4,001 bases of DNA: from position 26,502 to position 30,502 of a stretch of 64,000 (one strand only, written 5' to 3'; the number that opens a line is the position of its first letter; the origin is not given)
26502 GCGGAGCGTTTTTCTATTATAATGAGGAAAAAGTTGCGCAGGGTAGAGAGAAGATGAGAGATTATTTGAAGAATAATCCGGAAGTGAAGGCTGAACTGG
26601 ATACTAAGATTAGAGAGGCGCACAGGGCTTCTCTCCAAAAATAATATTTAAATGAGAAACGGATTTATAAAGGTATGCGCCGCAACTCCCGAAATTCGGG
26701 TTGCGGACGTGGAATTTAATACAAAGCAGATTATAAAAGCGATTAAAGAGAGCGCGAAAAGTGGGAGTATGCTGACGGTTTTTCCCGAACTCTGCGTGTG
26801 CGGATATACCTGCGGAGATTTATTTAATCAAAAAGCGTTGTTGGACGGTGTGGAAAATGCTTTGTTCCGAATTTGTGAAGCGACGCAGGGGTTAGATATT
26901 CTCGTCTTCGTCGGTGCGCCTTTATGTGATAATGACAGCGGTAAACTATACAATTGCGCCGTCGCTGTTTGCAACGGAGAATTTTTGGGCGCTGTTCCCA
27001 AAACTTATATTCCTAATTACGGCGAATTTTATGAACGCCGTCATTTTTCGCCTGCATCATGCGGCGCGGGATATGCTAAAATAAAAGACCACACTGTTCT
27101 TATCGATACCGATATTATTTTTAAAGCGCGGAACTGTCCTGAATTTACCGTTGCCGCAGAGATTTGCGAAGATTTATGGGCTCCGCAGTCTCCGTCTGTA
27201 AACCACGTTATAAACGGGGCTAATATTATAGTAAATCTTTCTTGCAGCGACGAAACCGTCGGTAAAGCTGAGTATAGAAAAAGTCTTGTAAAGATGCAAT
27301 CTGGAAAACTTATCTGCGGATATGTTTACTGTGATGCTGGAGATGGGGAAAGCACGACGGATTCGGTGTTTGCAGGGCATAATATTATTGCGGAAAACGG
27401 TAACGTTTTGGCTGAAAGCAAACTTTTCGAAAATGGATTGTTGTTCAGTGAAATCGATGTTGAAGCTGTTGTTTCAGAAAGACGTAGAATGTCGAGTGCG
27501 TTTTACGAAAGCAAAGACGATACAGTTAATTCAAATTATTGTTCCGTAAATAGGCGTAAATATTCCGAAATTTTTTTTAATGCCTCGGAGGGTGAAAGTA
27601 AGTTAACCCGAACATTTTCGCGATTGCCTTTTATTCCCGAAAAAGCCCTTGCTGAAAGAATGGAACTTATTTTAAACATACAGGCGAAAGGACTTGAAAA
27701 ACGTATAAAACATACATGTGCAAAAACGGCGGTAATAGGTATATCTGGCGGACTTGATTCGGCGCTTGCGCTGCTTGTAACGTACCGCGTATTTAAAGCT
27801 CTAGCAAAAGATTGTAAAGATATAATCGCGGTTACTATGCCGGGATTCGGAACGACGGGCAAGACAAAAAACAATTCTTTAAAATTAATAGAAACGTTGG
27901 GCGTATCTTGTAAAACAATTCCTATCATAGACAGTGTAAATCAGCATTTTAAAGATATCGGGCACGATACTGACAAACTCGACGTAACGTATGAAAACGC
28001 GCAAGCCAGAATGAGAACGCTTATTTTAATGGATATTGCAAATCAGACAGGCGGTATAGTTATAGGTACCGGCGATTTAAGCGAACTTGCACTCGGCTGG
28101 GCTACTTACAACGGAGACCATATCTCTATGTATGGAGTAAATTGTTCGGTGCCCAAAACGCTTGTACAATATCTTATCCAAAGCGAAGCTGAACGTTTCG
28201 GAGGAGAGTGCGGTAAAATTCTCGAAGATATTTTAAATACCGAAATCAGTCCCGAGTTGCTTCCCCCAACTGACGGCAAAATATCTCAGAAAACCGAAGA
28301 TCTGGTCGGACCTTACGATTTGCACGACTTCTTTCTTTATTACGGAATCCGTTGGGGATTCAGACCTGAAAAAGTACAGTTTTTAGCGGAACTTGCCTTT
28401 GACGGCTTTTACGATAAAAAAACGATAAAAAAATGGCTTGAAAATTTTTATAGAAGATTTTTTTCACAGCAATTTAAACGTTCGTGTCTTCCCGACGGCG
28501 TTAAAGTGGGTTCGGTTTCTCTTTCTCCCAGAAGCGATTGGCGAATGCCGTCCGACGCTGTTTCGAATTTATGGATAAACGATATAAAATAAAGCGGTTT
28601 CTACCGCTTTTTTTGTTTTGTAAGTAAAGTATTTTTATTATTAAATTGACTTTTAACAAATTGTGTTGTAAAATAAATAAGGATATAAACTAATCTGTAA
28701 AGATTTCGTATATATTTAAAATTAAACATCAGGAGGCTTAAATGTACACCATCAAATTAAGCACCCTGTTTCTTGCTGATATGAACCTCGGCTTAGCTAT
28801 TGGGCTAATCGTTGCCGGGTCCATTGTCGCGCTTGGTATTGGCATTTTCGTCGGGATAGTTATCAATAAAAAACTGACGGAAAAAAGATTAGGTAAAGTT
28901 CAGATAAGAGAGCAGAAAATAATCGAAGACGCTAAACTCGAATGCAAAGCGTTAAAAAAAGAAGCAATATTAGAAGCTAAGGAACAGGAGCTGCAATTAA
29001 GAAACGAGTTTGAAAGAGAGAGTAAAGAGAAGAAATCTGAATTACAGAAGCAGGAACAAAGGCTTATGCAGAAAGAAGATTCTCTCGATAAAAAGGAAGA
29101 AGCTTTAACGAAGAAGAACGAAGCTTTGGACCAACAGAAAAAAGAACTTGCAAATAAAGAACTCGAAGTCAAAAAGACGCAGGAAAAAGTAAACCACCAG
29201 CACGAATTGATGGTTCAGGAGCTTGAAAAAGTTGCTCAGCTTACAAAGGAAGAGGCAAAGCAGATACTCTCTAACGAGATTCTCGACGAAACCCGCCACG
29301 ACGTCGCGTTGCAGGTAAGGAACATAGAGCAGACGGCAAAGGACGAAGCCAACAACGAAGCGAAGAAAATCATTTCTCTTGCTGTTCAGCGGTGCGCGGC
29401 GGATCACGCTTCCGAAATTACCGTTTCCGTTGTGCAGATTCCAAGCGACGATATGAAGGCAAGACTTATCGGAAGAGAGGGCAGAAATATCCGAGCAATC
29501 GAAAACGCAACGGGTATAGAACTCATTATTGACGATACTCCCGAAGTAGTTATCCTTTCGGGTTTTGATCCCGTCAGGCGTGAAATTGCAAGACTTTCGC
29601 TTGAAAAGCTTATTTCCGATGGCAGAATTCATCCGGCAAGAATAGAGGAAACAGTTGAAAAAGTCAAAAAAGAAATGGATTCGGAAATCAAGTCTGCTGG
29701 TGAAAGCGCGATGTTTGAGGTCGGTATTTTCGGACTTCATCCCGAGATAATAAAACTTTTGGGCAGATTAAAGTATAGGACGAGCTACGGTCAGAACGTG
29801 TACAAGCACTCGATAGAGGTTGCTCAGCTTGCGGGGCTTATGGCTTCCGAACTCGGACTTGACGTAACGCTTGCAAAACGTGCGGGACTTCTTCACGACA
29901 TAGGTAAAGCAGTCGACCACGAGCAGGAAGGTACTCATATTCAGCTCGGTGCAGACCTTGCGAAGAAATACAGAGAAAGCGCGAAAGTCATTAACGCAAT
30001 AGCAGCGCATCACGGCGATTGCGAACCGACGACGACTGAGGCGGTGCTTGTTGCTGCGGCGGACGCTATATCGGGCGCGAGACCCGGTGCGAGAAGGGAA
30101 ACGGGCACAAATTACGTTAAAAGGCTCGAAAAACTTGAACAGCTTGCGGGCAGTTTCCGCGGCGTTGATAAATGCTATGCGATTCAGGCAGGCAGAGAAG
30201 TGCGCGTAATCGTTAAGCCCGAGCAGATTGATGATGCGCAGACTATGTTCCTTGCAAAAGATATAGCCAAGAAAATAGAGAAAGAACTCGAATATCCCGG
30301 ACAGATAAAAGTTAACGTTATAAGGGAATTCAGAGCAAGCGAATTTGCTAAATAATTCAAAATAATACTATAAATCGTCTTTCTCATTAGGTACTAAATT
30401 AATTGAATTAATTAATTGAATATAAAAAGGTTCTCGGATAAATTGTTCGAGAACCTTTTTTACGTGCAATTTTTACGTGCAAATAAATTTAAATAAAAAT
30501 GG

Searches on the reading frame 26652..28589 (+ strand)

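Call 21: search_protein_families(library=pfam, proteins=[window:26652-28589:+], max_evalue=0.00001)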
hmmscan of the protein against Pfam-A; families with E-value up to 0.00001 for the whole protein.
window:26652-28589:+ (646 aa): 2 families
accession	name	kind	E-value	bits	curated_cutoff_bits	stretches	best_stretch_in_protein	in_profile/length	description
PF02540.23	NAD_synthase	-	6.1e-28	98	21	1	344-561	5-201/242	NAD synthase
PF00795.27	CN_hydrolase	-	7e-19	68.6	23.2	1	10-274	4-252/256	Carbon-nitrogen hydrolase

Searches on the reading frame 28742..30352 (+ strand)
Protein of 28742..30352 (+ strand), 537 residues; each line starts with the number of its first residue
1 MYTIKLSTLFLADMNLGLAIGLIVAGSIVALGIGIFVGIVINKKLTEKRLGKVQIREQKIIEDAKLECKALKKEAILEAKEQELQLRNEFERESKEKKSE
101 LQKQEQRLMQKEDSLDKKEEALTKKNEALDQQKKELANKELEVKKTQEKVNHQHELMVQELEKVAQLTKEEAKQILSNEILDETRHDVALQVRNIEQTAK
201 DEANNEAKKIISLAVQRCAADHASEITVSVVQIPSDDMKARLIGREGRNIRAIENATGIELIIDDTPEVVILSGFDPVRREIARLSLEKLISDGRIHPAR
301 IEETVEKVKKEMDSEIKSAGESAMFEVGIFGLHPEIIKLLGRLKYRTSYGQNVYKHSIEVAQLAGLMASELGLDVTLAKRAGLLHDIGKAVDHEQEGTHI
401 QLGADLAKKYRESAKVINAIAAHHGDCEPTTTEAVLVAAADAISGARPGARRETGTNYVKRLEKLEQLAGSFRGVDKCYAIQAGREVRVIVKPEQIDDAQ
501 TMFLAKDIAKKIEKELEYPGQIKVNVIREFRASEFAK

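Call 22: search_protein_families(library=pfam, proteins=[window:28742-30352:+], max_evalue=0.00001)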
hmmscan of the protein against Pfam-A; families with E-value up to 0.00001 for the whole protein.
window:28742-30352:+ (537 aa): 3 families
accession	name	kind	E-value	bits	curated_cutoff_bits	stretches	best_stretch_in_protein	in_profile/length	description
PF12072.13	RNase_Y_N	-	2.8e-55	187.3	32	1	23-222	2-201/201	RNase Y N-terminal region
PF01966.28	HD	-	2.6e-21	76.5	22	1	353-444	1-114/116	HD domain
PF00013.35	KH_1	-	3.1e-07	30.5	21.5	1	231-285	4-62/66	KH domain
